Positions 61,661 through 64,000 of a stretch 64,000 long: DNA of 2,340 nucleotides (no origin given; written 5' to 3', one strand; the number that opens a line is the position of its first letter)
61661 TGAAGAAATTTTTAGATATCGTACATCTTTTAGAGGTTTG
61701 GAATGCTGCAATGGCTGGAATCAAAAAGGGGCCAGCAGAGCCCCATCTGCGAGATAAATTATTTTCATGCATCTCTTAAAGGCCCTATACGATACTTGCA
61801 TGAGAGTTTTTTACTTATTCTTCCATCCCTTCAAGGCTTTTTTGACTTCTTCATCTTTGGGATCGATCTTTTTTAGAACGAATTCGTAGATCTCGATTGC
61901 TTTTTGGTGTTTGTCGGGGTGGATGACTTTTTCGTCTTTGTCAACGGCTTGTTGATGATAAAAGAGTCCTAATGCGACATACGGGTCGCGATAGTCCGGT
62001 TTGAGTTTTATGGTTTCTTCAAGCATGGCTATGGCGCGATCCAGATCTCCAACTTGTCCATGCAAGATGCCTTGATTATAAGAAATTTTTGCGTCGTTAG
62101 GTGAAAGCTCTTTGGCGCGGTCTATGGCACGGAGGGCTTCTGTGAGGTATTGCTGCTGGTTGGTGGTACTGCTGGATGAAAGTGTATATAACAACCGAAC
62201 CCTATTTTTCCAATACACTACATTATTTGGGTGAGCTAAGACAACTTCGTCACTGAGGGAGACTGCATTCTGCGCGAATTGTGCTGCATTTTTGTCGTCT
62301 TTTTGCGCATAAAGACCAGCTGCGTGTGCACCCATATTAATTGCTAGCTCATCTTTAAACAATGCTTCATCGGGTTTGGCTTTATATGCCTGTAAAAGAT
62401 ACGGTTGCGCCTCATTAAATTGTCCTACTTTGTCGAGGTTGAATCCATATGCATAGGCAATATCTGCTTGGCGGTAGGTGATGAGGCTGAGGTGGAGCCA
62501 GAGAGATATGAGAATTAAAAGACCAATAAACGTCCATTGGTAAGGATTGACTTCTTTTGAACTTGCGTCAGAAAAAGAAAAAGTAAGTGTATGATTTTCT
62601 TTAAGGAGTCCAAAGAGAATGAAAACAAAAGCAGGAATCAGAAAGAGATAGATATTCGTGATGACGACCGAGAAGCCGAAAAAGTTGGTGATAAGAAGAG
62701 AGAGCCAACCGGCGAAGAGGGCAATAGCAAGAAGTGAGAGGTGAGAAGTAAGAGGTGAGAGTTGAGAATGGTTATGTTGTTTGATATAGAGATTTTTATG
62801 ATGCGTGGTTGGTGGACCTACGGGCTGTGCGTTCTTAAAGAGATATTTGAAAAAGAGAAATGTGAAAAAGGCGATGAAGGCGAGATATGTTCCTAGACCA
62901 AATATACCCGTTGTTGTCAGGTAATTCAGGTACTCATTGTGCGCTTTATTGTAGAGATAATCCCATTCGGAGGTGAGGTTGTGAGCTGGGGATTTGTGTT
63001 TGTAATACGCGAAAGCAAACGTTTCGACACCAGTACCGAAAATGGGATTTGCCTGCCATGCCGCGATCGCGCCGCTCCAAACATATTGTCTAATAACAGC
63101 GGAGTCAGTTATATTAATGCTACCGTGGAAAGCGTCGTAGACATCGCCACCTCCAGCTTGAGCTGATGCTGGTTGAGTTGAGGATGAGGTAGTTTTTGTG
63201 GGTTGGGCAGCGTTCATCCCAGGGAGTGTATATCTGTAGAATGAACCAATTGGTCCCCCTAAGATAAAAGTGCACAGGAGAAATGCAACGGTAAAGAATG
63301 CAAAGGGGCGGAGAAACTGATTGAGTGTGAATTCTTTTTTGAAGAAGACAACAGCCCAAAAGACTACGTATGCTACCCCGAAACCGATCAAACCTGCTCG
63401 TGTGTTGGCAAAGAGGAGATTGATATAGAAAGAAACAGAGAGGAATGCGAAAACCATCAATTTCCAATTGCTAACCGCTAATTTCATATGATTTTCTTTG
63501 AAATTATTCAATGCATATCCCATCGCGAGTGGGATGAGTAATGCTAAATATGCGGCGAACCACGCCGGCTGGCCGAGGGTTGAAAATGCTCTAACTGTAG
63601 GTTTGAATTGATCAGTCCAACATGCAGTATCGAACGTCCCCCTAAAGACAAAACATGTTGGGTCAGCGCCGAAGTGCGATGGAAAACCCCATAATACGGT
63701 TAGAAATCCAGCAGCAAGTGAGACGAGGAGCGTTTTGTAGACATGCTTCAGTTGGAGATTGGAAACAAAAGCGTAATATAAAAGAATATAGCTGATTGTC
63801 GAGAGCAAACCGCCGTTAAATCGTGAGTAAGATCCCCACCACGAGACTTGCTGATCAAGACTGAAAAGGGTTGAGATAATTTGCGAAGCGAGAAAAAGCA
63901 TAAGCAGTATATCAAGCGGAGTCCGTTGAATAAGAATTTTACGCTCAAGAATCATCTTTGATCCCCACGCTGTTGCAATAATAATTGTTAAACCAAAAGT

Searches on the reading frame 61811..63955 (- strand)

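Call 50: search_protein_families(library=pfam, proteins=[window:61811-63955:-], max_evalue=0.001)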
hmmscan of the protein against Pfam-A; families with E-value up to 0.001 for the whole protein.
window:61811-63955:- (714 aa): 10 families
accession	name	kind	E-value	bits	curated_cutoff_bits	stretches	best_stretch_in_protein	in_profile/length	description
PF04932.20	Wzy_C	-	1.8e-15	57.4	31.7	1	174-357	4-148/149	O-Antigen ligase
PF13414.12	TPR_11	-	1e-07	32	26.8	1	636-669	8-41/42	TPR repeat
PF13428.12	TPR_14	-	8.5e-06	26.4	23.5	0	632-663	11-42/44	Tetratricopeptide repeat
PF13371.12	TPR_9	-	8.5e-06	26.1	35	1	601-657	8-64/73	Tetratricopeptide repeat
PF13424.12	TPR_12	-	1.5e-05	25.5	30.1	0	602-652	24-75/77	Tetratricopeptide repeat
PF07719.23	TPR_2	-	3.2e-05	24.2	27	0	623-655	2-34/34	Tetratricopeptide repeat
PF23914.1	TPR_CcmH_CycH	-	4e-05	23.9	42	0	600-703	62-157/158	Cytochrome c-type biogenesis protein H TPR domain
PF13181.12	TPR_8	-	4.4e-05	23.7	25.7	0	622-655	1-34/34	Tetratricopeptide repeat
PF13432.12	TPR_16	-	0.00011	23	32.7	0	626-669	1-44/65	Tetratricopeptide repeat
PF13431.12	TPR_17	-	0.00054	20.5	24.4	0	616-643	7-34/34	Tetratricopeptide repeat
